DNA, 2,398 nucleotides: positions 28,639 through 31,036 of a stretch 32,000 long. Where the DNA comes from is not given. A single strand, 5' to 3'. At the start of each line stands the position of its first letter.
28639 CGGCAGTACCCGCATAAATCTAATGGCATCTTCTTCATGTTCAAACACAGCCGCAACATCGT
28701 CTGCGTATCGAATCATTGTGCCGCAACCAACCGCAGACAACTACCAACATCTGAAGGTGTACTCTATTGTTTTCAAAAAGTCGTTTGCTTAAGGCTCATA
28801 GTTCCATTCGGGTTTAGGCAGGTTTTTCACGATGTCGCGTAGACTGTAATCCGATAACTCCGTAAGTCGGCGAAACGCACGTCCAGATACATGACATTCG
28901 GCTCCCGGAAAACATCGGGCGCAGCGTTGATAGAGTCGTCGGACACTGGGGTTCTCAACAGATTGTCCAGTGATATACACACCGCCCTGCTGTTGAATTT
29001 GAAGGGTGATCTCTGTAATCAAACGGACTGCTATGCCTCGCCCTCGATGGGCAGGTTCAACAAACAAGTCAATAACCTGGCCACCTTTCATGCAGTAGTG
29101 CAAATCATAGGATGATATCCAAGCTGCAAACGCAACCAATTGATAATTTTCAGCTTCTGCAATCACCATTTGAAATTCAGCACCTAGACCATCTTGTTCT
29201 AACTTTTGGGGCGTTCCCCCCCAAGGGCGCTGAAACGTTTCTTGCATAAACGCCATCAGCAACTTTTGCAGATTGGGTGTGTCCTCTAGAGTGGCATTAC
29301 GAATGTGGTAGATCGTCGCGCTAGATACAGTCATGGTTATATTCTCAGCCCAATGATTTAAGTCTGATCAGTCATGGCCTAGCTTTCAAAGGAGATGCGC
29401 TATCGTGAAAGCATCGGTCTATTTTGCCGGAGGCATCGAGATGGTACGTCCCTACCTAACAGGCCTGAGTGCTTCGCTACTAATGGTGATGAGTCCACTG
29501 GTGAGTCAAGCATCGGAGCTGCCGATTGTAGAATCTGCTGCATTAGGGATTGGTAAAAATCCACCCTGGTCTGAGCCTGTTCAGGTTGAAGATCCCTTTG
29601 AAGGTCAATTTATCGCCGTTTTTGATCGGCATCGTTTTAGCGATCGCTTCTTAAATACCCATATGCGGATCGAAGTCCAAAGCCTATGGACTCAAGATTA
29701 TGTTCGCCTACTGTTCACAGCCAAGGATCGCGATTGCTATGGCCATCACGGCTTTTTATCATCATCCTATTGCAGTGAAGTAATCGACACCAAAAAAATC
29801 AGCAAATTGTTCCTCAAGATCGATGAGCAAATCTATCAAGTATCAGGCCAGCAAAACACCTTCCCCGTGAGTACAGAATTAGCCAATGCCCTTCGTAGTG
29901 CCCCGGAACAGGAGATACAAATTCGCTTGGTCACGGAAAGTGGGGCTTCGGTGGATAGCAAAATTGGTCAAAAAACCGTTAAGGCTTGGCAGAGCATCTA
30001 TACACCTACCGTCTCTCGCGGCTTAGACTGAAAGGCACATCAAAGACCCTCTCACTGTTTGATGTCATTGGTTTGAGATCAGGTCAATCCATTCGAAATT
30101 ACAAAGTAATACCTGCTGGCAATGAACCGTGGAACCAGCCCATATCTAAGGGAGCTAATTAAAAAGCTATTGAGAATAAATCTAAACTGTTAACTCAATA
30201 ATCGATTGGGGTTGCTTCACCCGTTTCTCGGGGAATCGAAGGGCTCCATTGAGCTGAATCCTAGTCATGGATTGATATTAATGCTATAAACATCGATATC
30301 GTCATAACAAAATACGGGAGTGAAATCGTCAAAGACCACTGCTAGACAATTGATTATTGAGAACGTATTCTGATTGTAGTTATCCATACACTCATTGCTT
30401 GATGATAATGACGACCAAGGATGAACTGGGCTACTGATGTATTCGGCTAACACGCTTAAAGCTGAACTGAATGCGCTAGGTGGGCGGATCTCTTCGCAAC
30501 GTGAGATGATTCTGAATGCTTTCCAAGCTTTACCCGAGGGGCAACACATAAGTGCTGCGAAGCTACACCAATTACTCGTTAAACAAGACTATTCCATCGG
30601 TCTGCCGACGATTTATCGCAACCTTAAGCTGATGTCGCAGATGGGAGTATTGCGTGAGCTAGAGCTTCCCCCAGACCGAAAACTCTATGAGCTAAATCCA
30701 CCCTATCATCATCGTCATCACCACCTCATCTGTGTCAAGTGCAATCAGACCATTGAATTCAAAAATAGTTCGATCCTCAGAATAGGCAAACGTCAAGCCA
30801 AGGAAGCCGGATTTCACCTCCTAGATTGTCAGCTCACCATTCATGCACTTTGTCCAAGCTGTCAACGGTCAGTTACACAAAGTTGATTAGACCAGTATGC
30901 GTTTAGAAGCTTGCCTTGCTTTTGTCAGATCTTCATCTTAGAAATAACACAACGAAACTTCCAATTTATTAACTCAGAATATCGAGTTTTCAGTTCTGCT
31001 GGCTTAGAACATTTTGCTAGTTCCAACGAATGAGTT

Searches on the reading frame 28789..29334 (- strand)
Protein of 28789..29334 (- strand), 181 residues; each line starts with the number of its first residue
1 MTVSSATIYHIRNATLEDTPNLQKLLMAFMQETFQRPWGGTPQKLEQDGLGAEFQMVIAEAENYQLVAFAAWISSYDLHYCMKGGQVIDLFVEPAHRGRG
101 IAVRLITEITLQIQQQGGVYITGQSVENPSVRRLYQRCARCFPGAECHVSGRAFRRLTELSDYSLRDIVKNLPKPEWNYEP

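Call 71: search_protein_families(library=pfam, proteins=[window:28789-29334:-])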
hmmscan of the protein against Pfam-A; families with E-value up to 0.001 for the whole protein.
window:28789-29334:- (181 aa): 4 families
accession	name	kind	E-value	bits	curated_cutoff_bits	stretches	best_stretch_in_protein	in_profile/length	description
PF00583.31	Acetyltransf_1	-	7.4e-09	36.3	20.7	1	29-138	7-114/116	Acetyltransferase (GNAT) family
PF13508.13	Acetyltransf_7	-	5.5e-08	33.5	27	1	55-138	4-80/84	Acetyltransferase (GNAT) domain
PF08445.16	FR47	-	9.5e-05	22.8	22.1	1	83-137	20-74/86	FR47-like protein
PF13673.13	Acetyltransf_10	-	0.00056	20.3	23.6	1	43-136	20-103/128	Acetyltransferase (GNAT) domain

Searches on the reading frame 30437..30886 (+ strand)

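Call 71: search_protein_families(library=pfam, proteins=[window:30437-30886:+])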
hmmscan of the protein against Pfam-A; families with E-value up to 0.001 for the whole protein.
window:30437-30886:+ (149 aa): 1 family
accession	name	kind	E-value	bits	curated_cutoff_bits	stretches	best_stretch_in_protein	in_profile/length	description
PF01475.25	FUR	-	5.6e-32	110.9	23.1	1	15-135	3-120/121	Ferric uptake regulator family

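Call 74: search_protein_families(library=ncbifam, proteins=[window:30437-30886:+], max_evalue=0.00001)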
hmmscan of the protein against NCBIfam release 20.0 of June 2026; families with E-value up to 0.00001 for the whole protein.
window:30437-30886:+ (149 aa): 9 families
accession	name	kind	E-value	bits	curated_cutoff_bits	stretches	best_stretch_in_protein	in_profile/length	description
NF051892.1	TransRegFurBacil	equivalog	4.6e-22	78.7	220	1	5-145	6-146/149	ferric iron uptake transcriptional regulator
NF006999.0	PRK09462.1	equivalog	3.3e-19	68.9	146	1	10-140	7-134/148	ferric iron uptake transcriptional regulator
NF051891.1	TransRegFurHelico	equivalog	8.9e-16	58.1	200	1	6-144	13-147/148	ferric iron uptake transcriptional regulator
NF047406.1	TransRegPerRTherm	equivalog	9.9e-13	48.4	200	1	17-145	5-128/130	manganese-dependent transcriptional regulator PerR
NF052545.1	TransRegPerRClab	equivalog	1.8e-12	47.4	180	1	18-144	15-136/138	transcriptional regulator PerR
NF008646.0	PRK11639.1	equivalog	1.8e-10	40.8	167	1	17-144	23-148/171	zinc uptake transcriptional repressor Zur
NF045677.1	FeRespRegIrr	equivalog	5.5e-08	33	170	1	13-104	6-93/127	Fur family transcriptional regulator Irr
NF047462.1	FUR_perox_PerRA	exception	2e-07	31.6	200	1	8-99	9-95/142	peroxide-responsive transcriptional repressor PerRA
NF045678.1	TransRegIrrA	equivalog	3.2e-07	30.3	150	1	9-113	11-111/138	iron response transcriptional regulator IrrA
